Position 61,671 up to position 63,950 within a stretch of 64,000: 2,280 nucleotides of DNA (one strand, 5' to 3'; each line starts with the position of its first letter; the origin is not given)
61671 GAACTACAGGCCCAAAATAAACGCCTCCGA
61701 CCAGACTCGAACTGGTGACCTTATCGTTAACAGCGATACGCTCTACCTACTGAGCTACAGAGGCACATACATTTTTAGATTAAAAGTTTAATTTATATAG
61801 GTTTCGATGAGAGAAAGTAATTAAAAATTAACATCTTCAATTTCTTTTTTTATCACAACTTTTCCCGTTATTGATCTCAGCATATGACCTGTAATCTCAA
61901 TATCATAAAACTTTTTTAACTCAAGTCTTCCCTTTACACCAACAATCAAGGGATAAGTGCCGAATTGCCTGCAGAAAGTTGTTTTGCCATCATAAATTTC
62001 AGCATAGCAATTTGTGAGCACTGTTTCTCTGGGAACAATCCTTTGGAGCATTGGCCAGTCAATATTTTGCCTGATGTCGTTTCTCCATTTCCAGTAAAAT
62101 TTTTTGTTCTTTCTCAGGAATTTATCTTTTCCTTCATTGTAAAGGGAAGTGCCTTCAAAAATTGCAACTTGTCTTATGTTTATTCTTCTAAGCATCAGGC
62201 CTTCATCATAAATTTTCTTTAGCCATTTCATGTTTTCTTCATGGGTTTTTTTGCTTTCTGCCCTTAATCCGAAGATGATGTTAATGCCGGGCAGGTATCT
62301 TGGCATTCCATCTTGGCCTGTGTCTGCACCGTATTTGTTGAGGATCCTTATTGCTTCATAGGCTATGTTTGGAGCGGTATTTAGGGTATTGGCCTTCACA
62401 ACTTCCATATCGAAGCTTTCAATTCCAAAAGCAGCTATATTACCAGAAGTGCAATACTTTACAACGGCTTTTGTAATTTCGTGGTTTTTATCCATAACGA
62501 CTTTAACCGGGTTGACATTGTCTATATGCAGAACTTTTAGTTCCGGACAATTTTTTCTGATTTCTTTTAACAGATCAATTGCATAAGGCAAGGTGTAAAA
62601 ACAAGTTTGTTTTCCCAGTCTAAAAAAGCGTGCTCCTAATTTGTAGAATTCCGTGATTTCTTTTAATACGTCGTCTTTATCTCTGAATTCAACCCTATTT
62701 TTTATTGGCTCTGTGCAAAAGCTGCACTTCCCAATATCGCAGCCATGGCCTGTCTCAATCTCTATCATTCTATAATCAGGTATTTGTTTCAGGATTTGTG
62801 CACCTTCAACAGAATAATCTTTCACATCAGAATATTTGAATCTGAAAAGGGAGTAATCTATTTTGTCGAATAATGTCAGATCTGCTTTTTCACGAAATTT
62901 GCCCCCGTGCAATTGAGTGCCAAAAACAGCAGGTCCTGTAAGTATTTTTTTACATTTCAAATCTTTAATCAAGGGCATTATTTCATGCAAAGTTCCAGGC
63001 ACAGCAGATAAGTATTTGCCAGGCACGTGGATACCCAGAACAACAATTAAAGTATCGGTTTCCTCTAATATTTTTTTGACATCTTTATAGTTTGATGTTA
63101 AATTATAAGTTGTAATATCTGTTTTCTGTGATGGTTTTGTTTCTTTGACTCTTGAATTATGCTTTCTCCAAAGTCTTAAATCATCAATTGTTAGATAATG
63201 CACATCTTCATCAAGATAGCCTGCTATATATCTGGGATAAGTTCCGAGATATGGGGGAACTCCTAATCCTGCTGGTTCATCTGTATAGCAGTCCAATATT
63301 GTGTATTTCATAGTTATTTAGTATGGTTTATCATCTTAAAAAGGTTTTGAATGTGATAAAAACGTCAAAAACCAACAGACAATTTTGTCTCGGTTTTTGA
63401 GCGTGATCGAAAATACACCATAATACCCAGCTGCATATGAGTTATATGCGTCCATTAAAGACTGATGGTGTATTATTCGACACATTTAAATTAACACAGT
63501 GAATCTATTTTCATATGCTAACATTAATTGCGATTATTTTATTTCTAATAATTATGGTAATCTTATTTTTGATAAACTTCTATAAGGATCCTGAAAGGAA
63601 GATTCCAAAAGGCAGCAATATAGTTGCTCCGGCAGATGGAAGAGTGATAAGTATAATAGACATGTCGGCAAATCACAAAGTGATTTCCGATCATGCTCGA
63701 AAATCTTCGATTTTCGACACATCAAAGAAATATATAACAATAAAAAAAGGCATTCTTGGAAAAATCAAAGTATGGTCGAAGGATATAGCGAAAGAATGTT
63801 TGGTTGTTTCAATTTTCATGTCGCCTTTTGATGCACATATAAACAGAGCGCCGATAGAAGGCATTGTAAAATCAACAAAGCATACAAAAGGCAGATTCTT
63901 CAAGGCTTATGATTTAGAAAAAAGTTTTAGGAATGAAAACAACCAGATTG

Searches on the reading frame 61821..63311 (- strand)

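Call 21: search_protein_families(library=pfam, proteins=[window:61821-63311:-])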
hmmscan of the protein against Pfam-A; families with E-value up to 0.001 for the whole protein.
window:61821-63311:- (496 aa): 1 family
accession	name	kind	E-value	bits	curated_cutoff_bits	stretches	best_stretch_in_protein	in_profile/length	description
PF04055.27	Radical_SAM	-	3.6e-07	30.9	29.5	1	185-331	1-143/166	Radical SAM superfamily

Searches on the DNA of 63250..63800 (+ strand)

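Call 12: search_rna_families(source=window, start=63250, end=63800, threshold=evalue, max_evalue=10, show_alignments=3)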
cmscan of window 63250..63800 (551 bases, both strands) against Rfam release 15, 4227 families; matches with E-value up to 10: 3.
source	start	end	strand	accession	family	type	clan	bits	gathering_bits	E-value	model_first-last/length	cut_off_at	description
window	63395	63493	+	RF03709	MIR1878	Gene; miRNA;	-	17.5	70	2.1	1-100/100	no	MIR1878 microRNA precursor family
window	63365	63400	-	RF02737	Rev13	Gene; antisense;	-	14.3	242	0.3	84-119/354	no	Soft rot Enterobacteriaceae Rev 13 asRNA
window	63554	63685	+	RF01845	enod40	Gene;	-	11.1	45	3.5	1-263/263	no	Early nodulin 40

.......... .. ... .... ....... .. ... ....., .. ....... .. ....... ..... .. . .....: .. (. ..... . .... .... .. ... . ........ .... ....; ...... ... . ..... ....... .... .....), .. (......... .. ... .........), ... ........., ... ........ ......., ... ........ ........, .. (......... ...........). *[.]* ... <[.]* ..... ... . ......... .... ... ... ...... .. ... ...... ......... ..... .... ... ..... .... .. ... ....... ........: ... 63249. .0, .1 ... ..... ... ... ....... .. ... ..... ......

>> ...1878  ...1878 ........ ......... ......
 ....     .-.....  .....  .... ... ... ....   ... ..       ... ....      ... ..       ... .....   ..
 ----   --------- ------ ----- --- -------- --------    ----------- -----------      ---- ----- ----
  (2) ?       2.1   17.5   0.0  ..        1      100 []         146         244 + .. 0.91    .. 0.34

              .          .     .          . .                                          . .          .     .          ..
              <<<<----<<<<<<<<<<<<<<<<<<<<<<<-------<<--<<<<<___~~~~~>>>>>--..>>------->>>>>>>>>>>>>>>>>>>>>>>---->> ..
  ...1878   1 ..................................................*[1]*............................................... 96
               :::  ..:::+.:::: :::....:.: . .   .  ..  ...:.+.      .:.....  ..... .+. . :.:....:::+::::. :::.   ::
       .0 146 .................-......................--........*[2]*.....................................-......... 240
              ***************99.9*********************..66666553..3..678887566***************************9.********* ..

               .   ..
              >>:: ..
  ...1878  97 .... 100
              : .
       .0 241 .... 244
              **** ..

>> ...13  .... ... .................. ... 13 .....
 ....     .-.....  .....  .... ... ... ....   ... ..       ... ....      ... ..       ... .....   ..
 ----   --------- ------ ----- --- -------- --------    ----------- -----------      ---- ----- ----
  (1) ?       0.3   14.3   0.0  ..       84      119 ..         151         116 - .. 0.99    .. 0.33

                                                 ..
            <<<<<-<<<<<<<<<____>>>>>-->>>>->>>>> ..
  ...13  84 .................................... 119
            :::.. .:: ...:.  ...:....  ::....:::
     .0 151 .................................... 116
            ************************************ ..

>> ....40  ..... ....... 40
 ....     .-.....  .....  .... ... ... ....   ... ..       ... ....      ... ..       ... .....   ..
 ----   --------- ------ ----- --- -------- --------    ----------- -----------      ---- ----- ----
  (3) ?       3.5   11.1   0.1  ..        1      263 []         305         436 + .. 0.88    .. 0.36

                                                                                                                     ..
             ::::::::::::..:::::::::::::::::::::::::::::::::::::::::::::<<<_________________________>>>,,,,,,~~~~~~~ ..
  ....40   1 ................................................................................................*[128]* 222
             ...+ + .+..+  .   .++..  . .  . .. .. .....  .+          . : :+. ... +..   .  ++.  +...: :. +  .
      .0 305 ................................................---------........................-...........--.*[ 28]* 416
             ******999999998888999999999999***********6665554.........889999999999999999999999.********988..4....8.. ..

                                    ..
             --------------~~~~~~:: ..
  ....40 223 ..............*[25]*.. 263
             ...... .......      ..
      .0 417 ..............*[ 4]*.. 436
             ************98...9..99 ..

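Call 47: build_rna_model(alignment_id=A3, structure=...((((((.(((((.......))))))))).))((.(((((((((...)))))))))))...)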
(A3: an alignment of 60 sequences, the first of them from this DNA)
Model R1 built from alignment A3 (60 sequences, 63 columns); structure: as given.
model positions 58; base pairs 22; branch points 1; effective number of sequences 3.69; information 0.961 bits per position. Calibrated on 0.2 Mb of random sequence (short: E-values are rough).
structure used (alignment columns):
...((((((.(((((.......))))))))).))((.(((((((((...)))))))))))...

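Call 48: search_with_rna_model(model_id=R1, source=window, filters=off, max_evalue=10, show_alignments=6)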
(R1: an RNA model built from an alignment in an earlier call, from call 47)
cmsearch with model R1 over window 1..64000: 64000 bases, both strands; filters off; matches with E-value up to 10: 20.
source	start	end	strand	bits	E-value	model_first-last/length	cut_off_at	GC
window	35379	35437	-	70.9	1.4e-11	1-58/58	no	0.36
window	63660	63722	+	66.9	7.7e-11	1-58/58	no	0.4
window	35379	35437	+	54.7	1.6e-08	1-58/58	no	0.36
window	63660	63722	-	49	2e-07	1-58/58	no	0.4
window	60307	60371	+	31.7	0.00041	1-58/58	no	0.37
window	60307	60371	-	26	0.0049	1-58/58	no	0.37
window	63360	63420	-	24.1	0.012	1-58/58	no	0.38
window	63360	63420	+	21.9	0.03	1-58/58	no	0.38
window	7251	7311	+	14.6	0.75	1-58/58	no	0.3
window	24334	24381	+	13.6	1.2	1-58/58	no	0.27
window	7001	7017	+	12.2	2.1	35-51/58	no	0.18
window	30579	30653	+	11.6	2.8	1-58/58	no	0.35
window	24200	24249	+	11.2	3.3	1-58/58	no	0.3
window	7001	7017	-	10.3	4.9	35-51/58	no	0.18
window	27931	27970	-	9.7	6.3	1-58/58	no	0.32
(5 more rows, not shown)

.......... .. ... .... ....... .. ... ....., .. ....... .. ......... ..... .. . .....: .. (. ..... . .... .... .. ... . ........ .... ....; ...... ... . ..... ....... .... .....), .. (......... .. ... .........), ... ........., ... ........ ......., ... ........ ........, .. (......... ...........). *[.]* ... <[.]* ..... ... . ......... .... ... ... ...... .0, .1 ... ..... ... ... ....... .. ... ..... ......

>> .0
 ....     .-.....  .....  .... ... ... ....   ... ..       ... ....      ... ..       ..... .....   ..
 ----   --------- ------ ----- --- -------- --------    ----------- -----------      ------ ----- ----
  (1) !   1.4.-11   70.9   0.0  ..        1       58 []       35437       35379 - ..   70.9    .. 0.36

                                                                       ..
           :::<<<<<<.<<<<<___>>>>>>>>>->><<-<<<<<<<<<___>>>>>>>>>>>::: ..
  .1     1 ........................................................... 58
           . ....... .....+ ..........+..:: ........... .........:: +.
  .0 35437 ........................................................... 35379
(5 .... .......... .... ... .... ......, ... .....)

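Call 100: search_with_rna_model(model_id=R1, sources=[L007, L009, L010, L012, L015, L017, L020, L021, L023, L026, L029, L030, L031, L033, L034, L037, L039, L041, L049, L052], max_evalue=0.0001)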
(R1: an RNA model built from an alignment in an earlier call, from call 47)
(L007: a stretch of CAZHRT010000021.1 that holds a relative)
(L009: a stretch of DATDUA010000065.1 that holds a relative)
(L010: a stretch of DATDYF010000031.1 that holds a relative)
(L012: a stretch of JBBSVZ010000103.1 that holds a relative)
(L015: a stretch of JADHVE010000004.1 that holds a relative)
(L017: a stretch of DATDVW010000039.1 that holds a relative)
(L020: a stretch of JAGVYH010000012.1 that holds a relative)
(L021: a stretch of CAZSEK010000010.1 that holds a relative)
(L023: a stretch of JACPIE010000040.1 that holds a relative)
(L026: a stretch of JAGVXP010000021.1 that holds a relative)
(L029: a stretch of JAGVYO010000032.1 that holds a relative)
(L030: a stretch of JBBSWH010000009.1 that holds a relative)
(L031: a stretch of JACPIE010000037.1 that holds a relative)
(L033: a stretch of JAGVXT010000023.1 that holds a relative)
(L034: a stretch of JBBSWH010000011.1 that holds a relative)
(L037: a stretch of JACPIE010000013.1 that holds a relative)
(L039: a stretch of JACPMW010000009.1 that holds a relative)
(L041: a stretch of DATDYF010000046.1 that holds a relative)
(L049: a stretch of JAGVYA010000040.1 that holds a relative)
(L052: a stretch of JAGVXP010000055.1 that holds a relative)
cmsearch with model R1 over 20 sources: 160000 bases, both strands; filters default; matches with E-value up to 0.0001: 46.
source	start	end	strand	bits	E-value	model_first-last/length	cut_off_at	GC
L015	4206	4263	-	78.9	1e-12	1-58/58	no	0.34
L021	3940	3997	+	78.4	1.2e-12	1-58/58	no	0.26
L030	1655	1712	+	76.7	2.6e-12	1-58/58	no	0.31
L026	856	915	-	75.2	5.1e-12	1-58/58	no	0.3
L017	5720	5779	-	73.2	1.2e-11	1-58/58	no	0.32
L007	3324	3381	+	72.3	1.8e-11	1-58/58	no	0.33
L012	7613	7672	-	71.6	2.5e-11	1-58/58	no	0.38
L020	1138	1193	+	69.9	5.3e-11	1-58/58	no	0.32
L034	3379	3445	+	69.6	5.8e-11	1-58/58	no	0.22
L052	7271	7330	-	69.5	6.1e-11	1-58/58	no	0.38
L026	7552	7611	-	69.5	6.2e-11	1-58/58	no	0.4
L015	4206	4263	+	68.9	7.9e-11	1-58/58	no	0.34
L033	2037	2099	-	68.7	8.7e-11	1-58/58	no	0.4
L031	7632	7694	-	68.6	9.3e-11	1-58/58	no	0.38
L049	1555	1634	+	68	1.2e-10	1-58/58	no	0.29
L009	2159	2220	-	67.9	1.2e-10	1-58/58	no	0.29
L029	1094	1172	+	67.7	1.3e-10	1-58/58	no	0.29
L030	1655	1712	-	67.3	1.6e-10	1-58/58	no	0.31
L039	5111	5190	-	67.3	1.7e-10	1-58/58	no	0.32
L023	5642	5698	-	67.2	1.7e-10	1-58/58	no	0.35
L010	6878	6973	-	66.7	2.2e-10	1-58/58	no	0.42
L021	3940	3997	-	65.5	3.6e-10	1-58/58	no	0.26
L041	2807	2886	+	63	1.1e-09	1-58/58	no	0.38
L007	3324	3381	-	61.8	1.8e-09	1-58/58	no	0.33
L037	1625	1684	-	60.5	3.2e-09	1-58/58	no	0.42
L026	2360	2422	-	59.8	4.3e-09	1-58/58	no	0.38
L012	7613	7672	+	58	9.7e-09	1-58/58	no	0.38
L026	7552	7611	+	57.6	1.2e-08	1-58/58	no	0.4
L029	1094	1172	-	57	1.5e-08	1-58/58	no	0.29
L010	6878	6973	+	56.6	1.8e-08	1-58/58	no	0.42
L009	2159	2220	+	55.5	2.9e-08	1-58/58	no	0.29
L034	3379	3445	-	55.4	3.1e-08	1-58/58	no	0.22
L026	856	915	+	54.9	3.8e-08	1-58/58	no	0.3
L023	5642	5698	+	52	1.4e-07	1-58/58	no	0.35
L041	2807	2886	-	51.7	1.5e-07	1-58/58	no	0.38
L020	1138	1193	-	51.6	1.6e-07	1-58/58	no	0.32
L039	5111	5190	+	51.3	1.8e-07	1-58/58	no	0.32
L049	1555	1634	-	51.1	2e-07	1-58/58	no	0.29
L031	7632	7694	+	49.8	3.5e-07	1-58/58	no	0.38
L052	7271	7330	+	49.5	4.1e-07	1-58/58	no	0.38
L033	2037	2099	+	47.8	8.6e-07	1-58/58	no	0.4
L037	1625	1684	+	46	1.9e-06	1-58/58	no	0.42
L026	2360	2422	+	45.9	2e-06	1-58/58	no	0.38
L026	4343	4464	+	45.2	2.6e-06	1-58/58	no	0.46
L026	4343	4464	-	41.4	1.4e-05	1-58/58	no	0.46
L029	5941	5993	+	38.7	4.7e-05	1-58/58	no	0.38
